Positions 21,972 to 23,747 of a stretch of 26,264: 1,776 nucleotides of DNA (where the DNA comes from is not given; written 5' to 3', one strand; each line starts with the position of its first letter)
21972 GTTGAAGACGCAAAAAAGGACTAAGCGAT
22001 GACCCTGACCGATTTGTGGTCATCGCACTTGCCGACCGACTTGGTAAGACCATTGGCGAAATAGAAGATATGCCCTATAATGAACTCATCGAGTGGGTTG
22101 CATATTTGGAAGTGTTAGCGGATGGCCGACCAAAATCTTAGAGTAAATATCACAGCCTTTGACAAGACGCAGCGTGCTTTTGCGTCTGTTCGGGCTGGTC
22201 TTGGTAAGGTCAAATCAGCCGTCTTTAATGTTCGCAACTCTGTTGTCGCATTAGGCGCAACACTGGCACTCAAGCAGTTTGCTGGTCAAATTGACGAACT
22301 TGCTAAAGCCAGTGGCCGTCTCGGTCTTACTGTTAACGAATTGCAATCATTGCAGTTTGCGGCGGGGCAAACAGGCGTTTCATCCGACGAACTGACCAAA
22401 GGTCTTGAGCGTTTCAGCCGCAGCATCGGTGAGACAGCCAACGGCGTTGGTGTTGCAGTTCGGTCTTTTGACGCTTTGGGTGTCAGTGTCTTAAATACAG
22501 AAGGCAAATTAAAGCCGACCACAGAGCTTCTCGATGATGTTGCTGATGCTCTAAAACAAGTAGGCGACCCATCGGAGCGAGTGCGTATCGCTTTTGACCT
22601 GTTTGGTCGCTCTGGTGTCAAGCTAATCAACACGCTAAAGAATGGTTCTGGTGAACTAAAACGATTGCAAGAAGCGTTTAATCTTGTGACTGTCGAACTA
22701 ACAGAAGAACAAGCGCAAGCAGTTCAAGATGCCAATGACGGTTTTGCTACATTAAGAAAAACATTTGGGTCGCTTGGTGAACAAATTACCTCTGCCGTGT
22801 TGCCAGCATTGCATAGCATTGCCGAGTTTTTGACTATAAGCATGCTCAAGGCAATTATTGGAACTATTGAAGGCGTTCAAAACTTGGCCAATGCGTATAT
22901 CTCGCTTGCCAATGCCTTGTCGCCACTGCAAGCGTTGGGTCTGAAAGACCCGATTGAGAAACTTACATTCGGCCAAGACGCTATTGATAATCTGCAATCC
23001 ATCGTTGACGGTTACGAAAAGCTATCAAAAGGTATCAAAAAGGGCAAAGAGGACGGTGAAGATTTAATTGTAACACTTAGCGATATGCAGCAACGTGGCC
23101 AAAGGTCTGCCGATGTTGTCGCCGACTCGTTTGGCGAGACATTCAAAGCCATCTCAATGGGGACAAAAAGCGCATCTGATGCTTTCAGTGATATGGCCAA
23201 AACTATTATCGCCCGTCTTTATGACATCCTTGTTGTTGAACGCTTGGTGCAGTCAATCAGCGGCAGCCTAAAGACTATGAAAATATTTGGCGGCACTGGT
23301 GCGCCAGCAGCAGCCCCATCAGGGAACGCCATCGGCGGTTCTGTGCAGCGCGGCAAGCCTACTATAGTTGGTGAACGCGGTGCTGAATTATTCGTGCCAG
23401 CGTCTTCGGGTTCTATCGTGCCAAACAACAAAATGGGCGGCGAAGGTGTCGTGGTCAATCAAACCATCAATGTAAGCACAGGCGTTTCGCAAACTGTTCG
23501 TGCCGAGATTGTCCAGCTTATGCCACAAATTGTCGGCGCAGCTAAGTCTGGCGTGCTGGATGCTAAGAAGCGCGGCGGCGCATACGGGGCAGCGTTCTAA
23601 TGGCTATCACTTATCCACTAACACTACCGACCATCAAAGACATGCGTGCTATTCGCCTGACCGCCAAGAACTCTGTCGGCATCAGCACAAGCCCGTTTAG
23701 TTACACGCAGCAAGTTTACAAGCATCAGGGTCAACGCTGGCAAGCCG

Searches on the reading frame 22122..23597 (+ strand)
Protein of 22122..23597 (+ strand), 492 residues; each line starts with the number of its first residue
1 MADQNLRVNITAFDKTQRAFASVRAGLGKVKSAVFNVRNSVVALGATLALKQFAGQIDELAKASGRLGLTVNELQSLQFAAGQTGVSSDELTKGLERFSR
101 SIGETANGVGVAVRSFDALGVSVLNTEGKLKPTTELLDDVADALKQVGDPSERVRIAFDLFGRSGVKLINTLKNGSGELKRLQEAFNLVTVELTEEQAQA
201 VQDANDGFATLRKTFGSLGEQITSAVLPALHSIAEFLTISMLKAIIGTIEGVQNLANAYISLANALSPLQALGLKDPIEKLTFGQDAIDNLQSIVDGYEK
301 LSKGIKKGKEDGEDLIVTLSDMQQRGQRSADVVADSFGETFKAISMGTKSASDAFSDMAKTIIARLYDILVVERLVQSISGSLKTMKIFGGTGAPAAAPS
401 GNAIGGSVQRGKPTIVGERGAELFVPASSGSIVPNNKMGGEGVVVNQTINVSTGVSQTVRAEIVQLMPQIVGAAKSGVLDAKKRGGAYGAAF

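Call 60: search_protein_families(library=phrogs, proteins=[window:22122-23597:+], max_evalue=0.00001)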
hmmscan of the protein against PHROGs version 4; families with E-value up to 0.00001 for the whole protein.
window:22122-23597:+ (492 aa): 24 families
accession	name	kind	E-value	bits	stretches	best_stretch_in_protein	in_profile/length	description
phrog_13338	-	unknown function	3.1e-45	155.8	1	2-257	2-249/903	-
phrog_8462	-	tail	9.2e-34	118.2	1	16-273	35-280/672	tail length tape measure protein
phrog_8125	-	tail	4e-31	109.7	1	28-238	76-275/578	tail length tape measure protein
phrog_9483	-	tail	5e-31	108.9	1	45-242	56-252/657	tail length tape measure protein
phrog_2276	-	tail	1e-23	84.9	1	25-252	47-297/673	tail length tape measure protein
phrog_2854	-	tail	3.7e-20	73.2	1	19-265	41-296/855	tail length tape measure protein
phrog_33680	-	unknown function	1.7e-19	70.4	1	58-232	321-495/726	-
phrog_12506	-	tail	2.2e-19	70.8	1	25-204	27-204/218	tail length tape measure protein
phrog_10574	-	tail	9.3e-19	68.6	2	15-237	34-254/640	tail length tape measure protein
phrog_9388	-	unknown function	6.5e-17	62.5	1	19-235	20-232/615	-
phrog_9570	-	tail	5.1e-16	59.7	1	11-238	54-281/689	tail length tape measure protein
phrog_3981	-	tail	1.8e-15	58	1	39-257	62-268/584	tail length tape measure protein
phrog_2013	-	tail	5e-15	56.3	1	15-237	52-265/657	lytic tail protein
phrog_3824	-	unknown function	1.7e-13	51.4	1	40-238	66-261/750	-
phrog_12278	-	tail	2.3e-10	41.3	1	10-252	16-259/448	tail fiber protein/ lysozyme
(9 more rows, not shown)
